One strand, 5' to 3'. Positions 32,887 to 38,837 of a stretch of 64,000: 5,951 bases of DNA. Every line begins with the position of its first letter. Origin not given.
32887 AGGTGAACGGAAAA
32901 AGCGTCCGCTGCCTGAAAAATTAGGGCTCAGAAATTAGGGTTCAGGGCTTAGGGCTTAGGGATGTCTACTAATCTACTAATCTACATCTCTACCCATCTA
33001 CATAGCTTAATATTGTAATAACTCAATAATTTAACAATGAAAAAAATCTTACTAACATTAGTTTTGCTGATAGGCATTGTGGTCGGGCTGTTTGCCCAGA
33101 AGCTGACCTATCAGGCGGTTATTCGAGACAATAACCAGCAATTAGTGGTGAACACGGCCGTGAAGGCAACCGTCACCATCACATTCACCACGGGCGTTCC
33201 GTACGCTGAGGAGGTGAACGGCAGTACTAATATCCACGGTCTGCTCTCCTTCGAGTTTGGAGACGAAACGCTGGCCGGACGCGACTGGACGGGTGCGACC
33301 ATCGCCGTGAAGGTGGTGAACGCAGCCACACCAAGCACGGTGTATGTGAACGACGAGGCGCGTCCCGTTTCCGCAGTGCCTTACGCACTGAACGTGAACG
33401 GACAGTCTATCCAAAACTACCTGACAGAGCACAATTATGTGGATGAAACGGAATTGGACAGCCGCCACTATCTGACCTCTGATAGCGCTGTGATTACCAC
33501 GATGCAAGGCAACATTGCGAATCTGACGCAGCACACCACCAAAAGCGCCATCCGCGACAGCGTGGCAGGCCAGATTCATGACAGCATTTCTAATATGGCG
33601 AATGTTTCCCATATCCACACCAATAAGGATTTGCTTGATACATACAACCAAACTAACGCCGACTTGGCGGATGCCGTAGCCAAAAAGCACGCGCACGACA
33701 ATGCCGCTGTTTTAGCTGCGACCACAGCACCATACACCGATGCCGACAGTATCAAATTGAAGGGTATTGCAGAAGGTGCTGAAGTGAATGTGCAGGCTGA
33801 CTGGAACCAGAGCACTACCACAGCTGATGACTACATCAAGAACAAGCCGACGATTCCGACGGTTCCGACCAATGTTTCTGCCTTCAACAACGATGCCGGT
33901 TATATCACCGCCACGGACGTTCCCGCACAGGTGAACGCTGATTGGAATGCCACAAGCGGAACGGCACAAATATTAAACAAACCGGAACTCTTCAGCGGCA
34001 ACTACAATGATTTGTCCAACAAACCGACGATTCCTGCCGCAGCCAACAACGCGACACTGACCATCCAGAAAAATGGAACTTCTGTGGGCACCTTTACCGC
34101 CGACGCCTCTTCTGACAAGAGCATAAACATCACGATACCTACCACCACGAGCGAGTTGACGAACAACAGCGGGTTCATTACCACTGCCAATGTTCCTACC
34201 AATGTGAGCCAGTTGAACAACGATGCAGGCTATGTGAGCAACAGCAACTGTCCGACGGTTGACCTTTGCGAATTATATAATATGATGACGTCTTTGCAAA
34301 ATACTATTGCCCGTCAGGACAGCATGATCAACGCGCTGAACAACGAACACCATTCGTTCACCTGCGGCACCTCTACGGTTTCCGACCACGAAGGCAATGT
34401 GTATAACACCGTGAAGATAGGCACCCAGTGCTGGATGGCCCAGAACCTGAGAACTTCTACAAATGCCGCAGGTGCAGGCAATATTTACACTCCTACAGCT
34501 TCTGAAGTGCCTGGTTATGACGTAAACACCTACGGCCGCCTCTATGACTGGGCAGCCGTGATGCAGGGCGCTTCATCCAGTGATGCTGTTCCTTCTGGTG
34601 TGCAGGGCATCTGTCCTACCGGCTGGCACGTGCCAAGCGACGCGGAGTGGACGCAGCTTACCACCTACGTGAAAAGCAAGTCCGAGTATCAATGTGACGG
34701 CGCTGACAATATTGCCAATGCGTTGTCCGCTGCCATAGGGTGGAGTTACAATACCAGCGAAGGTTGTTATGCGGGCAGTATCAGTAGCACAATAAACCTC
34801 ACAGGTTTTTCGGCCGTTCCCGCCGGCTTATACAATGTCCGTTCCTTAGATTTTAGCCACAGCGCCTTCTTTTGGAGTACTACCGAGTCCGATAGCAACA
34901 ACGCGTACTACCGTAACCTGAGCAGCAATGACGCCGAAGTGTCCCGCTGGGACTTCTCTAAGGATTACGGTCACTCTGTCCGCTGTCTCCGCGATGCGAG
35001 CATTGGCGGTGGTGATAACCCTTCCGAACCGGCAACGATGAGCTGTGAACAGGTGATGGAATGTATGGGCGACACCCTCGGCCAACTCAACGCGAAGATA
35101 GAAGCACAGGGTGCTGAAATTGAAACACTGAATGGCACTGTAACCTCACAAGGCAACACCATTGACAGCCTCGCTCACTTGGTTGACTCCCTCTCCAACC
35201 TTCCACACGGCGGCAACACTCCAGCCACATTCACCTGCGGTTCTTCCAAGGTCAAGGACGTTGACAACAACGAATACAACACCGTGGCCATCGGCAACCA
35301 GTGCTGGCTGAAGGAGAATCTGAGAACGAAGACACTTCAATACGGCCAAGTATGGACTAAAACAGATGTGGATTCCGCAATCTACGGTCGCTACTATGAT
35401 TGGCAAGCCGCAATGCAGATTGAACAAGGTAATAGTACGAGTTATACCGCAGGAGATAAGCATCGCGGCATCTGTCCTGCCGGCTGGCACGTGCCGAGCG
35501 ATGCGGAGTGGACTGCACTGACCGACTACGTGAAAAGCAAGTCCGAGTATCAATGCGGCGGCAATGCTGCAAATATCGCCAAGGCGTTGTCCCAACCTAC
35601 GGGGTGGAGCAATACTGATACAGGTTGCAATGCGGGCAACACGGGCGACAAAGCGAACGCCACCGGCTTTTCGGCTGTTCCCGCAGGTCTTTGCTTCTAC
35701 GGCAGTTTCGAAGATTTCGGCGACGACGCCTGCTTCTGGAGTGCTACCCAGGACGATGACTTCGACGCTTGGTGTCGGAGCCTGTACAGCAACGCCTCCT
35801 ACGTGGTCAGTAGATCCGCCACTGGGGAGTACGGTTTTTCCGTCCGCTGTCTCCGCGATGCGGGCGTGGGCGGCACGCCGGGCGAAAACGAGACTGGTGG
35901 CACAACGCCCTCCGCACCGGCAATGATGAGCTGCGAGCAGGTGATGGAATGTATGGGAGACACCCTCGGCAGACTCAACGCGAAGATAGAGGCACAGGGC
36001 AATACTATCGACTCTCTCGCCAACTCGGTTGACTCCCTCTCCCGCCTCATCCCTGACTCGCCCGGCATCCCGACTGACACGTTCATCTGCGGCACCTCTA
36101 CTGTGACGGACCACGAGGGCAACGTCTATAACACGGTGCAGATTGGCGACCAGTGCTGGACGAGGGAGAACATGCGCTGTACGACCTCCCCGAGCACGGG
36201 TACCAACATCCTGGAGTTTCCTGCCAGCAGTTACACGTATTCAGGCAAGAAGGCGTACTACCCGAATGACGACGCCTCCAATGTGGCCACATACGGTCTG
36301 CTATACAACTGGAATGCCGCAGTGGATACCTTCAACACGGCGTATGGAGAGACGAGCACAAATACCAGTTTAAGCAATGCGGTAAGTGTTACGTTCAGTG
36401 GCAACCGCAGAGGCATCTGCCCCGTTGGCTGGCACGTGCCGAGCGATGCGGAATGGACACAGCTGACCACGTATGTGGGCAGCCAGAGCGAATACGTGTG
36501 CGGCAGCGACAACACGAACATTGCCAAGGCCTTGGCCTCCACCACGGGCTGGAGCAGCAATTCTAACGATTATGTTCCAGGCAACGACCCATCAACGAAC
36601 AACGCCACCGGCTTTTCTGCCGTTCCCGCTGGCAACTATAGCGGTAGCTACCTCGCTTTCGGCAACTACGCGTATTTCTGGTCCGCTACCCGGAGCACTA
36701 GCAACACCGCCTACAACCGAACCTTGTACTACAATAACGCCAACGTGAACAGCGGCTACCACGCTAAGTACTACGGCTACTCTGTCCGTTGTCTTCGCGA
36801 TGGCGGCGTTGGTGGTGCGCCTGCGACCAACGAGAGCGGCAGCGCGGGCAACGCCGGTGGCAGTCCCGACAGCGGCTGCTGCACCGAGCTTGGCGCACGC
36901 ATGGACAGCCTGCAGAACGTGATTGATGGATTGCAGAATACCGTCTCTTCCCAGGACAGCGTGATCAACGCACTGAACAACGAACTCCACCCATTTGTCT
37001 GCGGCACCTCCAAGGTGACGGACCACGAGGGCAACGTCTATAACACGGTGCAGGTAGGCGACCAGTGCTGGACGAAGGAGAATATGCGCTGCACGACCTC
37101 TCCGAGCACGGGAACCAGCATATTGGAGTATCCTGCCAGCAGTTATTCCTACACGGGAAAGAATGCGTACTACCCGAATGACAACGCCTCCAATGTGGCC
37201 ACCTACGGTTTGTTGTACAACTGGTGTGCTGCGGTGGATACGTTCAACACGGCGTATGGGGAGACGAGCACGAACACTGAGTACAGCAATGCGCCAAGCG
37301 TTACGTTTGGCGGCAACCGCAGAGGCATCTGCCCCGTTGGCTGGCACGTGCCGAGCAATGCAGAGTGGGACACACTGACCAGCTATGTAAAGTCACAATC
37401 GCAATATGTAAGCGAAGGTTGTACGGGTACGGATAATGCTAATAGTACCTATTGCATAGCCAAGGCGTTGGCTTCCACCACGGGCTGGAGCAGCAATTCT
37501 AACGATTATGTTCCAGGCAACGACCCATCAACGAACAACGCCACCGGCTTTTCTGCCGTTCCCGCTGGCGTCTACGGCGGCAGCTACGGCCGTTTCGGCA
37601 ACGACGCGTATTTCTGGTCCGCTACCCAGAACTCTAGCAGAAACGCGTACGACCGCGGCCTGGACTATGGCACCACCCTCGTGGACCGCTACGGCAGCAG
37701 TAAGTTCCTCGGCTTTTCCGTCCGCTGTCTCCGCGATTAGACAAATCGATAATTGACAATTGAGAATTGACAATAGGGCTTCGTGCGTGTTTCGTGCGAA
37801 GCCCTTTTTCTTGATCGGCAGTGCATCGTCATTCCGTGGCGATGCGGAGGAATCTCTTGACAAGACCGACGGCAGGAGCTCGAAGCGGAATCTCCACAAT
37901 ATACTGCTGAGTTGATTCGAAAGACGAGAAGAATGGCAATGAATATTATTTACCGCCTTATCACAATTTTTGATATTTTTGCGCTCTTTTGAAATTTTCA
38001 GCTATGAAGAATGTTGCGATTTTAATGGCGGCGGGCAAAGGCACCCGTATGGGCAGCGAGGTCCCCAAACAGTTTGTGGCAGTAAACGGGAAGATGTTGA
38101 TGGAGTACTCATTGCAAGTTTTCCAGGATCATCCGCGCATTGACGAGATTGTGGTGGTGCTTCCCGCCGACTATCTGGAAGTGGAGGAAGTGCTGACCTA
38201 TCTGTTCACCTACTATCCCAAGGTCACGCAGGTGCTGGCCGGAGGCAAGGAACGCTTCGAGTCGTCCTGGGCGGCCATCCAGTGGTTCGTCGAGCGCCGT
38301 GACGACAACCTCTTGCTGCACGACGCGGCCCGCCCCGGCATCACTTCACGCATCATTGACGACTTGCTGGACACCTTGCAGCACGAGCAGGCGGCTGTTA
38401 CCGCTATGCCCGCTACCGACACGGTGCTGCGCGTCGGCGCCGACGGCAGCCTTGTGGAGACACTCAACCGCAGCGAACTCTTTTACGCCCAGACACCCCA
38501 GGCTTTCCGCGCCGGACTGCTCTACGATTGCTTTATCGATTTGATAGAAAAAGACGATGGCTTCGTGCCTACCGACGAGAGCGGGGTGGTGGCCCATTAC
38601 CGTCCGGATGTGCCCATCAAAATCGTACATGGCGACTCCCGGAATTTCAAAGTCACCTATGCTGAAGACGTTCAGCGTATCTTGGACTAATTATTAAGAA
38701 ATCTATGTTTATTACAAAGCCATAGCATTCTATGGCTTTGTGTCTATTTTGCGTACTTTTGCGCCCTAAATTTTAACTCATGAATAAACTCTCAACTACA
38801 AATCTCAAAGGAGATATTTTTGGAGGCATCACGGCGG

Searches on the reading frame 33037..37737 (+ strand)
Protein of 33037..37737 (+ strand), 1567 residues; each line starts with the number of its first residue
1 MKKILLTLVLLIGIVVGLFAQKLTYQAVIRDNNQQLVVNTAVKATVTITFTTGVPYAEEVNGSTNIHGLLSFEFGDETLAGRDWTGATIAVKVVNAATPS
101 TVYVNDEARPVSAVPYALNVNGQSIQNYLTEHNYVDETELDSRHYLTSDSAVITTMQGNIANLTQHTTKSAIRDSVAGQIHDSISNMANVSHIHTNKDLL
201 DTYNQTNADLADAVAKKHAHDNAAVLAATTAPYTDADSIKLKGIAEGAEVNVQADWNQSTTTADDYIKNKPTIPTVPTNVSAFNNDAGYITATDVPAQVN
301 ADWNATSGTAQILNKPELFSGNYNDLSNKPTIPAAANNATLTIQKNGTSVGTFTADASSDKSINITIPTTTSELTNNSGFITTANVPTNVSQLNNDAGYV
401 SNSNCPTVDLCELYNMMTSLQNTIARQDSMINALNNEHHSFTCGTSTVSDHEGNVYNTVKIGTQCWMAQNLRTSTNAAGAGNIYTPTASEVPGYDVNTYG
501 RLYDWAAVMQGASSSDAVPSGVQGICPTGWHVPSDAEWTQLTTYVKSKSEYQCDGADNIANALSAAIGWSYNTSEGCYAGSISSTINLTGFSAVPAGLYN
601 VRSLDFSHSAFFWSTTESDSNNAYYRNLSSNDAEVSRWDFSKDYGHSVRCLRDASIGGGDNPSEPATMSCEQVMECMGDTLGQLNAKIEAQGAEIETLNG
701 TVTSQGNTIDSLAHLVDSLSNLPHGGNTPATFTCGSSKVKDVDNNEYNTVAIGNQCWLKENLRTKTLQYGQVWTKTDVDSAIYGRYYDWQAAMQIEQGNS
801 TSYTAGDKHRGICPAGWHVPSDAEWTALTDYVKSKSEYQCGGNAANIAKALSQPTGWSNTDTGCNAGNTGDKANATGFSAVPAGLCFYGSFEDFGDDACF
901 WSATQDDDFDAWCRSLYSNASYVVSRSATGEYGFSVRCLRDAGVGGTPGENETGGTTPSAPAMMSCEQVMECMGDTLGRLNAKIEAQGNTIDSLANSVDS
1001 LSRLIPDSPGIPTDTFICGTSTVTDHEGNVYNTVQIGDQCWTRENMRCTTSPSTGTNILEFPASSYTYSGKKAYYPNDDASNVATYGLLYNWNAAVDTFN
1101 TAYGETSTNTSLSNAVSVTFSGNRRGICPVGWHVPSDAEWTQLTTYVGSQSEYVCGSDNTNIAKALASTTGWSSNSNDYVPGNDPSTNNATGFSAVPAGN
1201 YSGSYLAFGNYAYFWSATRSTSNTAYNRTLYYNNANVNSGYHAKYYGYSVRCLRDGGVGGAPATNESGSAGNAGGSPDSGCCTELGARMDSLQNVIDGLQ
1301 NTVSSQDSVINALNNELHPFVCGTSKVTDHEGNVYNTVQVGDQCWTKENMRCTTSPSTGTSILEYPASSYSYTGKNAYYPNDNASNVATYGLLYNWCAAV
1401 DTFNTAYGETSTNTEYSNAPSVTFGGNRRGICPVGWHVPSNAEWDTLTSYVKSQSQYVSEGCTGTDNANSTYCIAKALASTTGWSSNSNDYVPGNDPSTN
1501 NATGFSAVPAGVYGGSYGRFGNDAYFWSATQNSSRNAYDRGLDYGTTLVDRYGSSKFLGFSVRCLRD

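Call 94: search_protein_families(library=pfam, proteins=[window:33037-37737:+], max_evalue=0.00001)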
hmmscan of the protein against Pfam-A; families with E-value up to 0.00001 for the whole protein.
window:33037-37737:+ (1567 aa): 2 families
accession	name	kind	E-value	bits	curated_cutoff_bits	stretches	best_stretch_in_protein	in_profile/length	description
PF09603.15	Fib_succ_major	-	4.4e-130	431.8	33.9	4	1034-1254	1-187/187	Fibrobacter succinogenes major domain (Fib_succ_major)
PF04102.17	SlyX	-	6e-07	30.4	30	0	680-720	4-44/67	SlyX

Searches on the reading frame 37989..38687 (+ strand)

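Call 94: search_protein_families(library=pfam, proteins=[window:37989-38687:+], max_evalue=0.00001)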
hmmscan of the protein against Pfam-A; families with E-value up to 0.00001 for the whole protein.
window:37989-38687:+ (233 aa): 2 families
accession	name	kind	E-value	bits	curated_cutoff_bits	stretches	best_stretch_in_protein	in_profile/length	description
PF01128.25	IspD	-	3.2e-51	174.7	27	1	9-229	2-213/221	2-C-methyl-D-erythritol 4-phosphate cytidylyltransferase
PF12804.13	NTP_transf_3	-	2.2e-12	47.9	27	1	10-140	1-121/160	MobA-like NTP transferase domain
